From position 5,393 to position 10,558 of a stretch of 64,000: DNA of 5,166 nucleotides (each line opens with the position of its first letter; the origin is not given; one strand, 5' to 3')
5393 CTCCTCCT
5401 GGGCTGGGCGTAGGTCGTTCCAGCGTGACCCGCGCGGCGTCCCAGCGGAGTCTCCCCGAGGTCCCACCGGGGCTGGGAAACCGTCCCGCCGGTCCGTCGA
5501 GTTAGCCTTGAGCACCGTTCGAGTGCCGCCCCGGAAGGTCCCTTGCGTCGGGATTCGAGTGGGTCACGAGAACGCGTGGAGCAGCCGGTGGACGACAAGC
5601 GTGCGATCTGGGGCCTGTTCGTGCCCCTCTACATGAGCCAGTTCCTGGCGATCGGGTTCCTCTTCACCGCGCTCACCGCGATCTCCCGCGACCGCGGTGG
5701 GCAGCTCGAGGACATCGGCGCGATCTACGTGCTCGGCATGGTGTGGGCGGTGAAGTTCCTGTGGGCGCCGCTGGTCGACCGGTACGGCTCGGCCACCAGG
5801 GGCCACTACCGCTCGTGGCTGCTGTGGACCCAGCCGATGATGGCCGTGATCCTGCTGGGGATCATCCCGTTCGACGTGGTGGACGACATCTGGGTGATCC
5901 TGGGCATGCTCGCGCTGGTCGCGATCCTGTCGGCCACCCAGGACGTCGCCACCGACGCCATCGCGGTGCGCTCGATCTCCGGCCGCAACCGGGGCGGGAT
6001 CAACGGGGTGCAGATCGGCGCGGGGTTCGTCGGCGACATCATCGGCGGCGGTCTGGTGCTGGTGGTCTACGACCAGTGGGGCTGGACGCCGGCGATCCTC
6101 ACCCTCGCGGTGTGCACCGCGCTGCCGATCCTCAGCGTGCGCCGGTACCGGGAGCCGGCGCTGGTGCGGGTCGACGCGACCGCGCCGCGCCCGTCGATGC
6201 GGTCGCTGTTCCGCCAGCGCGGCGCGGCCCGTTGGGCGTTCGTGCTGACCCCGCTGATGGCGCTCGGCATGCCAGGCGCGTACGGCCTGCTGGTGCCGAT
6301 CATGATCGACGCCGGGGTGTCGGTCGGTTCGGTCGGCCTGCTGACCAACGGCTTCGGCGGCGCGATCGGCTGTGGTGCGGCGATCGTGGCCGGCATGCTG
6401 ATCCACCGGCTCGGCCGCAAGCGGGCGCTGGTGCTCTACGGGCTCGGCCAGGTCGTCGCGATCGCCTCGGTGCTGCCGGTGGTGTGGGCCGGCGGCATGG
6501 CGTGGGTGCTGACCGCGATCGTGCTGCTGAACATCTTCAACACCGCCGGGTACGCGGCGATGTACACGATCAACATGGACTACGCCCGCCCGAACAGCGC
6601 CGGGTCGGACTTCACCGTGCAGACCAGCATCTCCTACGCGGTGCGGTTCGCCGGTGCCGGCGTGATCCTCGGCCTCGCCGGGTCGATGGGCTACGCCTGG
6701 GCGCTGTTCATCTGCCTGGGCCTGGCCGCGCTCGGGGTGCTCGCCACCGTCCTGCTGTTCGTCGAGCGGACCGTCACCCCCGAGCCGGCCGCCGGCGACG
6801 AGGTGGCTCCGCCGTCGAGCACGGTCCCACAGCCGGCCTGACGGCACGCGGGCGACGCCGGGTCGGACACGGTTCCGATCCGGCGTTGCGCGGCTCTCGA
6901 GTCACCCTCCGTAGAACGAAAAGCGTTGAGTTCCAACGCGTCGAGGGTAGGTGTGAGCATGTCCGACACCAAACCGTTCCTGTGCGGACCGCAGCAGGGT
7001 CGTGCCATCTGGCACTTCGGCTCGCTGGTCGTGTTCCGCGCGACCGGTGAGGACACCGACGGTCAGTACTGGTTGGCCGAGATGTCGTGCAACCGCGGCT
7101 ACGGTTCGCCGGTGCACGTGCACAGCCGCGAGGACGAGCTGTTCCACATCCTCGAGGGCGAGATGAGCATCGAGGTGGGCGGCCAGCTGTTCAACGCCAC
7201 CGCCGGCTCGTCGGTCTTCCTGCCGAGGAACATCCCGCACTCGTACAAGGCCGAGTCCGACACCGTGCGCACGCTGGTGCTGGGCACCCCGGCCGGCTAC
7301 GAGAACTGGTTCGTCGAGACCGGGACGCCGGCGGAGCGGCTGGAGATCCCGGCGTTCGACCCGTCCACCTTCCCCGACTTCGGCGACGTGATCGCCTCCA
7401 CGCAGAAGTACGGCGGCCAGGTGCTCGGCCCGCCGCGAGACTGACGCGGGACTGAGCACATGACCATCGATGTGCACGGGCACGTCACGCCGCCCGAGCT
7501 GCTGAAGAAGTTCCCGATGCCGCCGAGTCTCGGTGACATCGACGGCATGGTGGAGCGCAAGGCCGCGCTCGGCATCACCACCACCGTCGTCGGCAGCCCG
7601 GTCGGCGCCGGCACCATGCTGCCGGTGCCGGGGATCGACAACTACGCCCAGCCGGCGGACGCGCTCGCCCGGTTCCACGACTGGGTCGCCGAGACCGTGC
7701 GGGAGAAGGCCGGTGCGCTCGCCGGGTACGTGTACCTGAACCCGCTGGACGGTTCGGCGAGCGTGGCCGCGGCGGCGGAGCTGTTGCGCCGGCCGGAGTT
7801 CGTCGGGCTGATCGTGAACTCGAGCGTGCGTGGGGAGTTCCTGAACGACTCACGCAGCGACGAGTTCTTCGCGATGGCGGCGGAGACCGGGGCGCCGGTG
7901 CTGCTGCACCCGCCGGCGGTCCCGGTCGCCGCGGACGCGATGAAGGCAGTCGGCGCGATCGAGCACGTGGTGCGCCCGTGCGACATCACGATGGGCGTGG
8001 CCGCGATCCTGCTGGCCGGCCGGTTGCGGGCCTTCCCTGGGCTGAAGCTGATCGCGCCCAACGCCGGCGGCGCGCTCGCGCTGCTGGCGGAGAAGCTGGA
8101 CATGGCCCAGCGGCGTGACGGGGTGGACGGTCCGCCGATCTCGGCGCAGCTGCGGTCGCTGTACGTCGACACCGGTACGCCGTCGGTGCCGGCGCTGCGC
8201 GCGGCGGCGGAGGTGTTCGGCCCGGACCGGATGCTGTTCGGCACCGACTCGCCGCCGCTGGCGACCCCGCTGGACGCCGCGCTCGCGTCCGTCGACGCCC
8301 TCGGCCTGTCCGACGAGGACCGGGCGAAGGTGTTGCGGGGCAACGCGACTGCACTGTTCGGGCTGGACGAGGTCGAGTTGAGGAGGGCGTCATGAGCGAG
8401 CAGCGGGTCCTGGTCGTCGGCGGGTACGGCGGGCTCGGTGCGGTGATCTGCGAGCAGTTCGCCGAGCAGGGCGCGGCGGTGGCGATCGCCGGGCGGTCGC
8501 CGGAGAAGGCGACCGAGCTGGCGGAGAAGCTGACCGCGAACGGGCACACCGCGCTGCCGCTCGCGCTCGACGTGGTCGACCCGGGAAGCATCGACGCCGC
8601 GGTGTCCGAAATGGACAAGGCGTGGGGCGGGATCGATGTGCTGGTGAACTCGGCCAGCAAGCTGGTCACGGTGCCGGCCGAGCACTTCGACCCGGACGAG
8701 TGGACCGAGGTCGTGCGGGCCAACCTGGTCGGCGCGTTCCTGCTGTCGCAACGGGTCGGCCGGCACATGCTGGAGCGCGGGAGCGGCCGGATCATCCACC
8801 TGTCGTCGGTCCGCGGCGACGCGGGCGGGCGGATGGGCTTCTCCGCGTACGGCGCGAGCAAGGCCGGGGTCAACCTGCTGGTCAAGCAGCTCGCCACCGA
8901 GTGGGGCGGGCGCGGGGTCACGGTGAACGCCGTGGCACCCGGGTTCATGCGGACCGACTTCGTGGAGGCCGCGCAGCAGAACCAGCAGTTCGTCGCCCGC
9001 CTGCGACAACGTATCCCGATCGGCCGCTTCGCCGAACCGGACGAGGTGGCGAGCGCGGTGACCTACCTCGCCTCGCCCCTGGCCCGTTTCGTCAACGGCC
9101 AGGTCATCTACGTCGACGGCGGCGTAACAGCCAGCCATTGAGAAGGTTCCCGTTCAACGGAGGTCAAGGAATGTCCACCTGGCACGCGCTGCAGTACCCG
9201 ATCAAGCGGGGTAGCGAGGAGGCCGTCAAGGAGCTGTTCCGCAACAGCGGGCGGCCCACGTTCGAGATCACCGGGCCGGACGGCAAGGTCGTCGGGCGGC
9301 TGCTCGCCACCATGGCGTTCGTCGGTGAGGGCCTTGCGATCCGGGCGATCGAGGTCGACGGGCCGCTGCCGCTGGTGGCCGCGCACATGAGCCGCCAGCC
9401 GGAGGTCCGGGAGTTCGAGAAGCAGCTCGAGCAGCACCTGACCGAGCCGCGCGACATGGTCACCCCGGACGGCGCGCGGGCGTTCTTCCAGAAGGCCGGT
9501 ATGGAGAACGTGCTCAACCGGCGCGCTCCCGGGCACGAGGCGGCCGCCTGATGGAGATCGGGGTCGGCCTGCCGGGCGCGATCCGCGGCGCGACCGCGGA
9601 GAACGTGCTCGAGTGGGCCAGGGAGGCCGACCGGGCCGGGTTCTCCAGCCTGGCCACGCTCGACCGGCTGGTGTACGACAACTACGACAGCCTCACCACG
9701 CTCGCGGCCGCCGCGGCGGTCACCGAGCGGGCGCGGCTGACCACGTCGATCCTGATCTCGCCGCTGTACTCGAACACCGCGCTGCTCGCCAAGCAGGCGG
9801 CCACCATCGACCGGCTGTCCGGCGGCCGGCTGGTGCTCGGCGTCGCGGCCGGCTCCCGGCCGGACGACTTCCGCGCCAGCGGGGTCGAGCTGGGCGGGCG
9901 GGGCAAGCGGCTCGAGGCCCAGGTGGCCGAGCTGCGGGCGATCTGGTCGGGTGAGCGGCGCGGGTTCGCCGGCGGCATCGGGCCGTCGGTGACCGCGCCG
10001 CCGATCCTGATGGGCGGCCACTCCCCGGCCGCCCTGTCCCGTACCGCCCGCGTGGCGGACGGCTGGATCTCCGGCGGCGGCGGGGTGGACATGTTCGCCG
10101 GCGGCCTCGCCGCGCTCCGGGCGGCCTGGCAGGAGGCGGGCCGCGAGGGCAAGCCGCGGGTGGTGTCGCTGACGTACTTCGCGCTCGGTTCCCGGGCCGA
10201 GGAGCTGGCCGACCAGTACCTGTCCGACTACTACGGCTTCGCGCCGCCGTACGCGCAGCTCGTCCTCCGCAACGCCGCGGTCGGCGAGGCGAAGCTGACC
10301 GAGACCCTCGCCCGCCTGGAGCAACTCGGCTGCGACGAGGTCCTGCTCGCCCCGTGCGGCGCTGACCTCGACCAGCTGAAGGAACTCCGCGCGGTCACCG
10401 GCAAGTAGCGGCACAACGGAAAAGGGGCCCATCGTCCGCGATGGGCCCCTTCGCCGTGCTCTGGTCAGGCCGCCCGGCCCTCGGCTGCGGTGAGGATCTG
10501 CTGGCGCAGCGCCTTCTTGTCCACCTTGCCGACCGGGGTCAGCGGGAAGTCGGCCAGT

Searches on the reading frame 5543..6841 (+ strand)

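Call 5: search_protein_families(library=pfam, proteins=[window:5543-6841:+])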
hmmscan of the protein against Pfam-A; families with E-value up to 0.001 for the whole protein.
window:5543-6841:+ (432 aa): 2 families
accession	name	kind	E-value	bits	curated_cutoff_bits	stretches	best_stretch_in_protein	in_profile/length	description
PF07690.21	MFS_1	-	1.1e-25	90.8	33.4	1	29-371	4-346/347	Major Facilitator Superfamily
PF13000.13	Acatn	-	5.1e-06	25.8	23.7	1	25-149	4-151/546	Acetyl-coenzyme A transporter 1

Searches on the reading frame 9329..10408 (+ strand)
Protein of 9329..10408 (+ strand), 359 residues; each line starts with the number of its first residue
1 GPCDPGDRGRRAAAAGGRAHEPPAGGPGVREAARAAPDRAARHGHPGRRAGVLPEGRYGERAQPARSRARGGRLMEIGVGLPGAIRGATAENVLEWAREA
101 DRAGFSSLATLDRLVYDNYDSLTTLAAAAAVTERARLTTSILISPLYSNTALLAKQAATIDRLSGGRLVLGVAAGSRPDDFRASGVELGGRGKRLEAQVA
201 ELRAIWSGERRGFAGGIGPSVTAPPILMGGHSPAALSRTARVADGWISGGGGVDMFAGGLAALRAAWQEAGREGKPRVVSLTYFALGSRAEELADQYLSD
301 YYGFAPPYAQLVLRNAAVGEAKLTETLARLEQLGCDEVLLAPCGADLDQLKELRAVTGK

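Call 4: search_protein_families(library=pfam, proteins=[window:9329-10408:+])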
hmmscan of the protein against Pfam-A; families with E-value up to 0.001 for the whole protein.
window:9329-10408:+ (359 aa): 1 family
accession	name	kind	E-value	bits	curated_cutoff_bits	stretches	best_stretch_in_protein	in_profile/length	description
PF00296.26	Bac_luciferase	-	4.4e-40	138.4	27.9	1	84-312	10-255/314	Luciferase-like monooxygenase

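Call 8: search_protein_families(library=ncbifam, proteins=[window:9329-10408:+])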
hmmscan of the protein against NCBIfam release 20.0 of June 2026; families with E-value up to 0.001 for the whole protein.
window:9329-10408:+ (359 aa): 27 families (the best 25 are shown)
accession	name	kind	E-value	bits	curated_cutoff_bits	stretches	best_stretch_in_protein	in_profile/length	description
TIGR03619.1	F420_Rv2161c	subfamily_domain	7.9e-43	146.8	166.9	1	95-340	2-245/247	TIGR03619 family F420-dependent LLM class oxidoreductase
TIGR03571.1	lucif_BA3436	subfamily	2.2e-24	86.3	303.9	1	77-340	13-280/304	TIGR03571 family LLM class oxidoreductase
TIGR03621.1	F420_MSMEG_2516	subfamily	1.4e-23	83.5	213.15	1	88-244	11-171/295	TIGR03621 family F420-dependent LLM class oxidoreductase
TIGR03560.1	F420_Rv1855c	subfamily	8.5e-19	68.2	231.4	1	89-274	11-219/227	TIGR03560 family F420-dependent LLM class oxidoreductase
TIGR03856.1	F420_MSMEG_2906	subfamily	2.7e-17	63.1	243.7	1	117-275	49-202/249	LLM class F420-dependent oxidoreductase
NF002619.0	PRK02271.1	equivalog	6e-15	55.3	276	1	90-274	13-202/329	5,10-methylenetetrahydromethanopterin reductase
TIGR04020.1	seco_metab_LLM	subfamily_domain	5.3e-13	48.8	244.45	1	92-221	20-152/341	MupA/Atu3671 family FMN-dependent luciferase-like monooxygenase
TIGR04027.1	LLM_KPN_01858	hypoth_equivalog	1e-12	47.7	412.9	1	122-210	55-142/326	putative FMN-dependent luciferase-like monooxygenase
TIGR04021.1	LLM_DMSO2_sfnG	equivalog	1.4e-12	47.7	382.95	1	95-300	32-251/350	dimethylsulfone monooxygenase SfnG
TIGR03857.1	F420_MSMEG_2249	hypoth_equivalog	2e-12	47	218.4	1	86-274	9-203/329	TIGR03857 family LLM class F420-dependent oxidoreductase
TIGR03555.1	F420_mer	equivalog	4.7e-11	42.7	348.7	1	91-273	12-200/325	5,10-methylenetetrahydromethanopterin reductase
TIGR03559.1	F420_Rv3520c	subfamily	7.3e-11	41.7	335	1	90-174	12-92/325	LLM class F420-dependent oxidoreductase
TIGR03617.1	F420_MSMEG_2256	subfamily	8.4e-11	41.3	278.15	1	97-209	1-108/318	TIGR03617 family F420-dependent LLM class oxidoreductase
TIGR03564.1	F420_MSMEG_4879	subfamily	1.7e-10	41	234.25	1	94-319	2-235/265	TIGR03564 family F420-dependent LLM class oxidoreductase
TIGR03565.1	alk_sulf_monoox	equivalog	5e-10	39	518.2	1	93-273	29-218/346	FMNH2-dependent alkanesulfonate monooxygenase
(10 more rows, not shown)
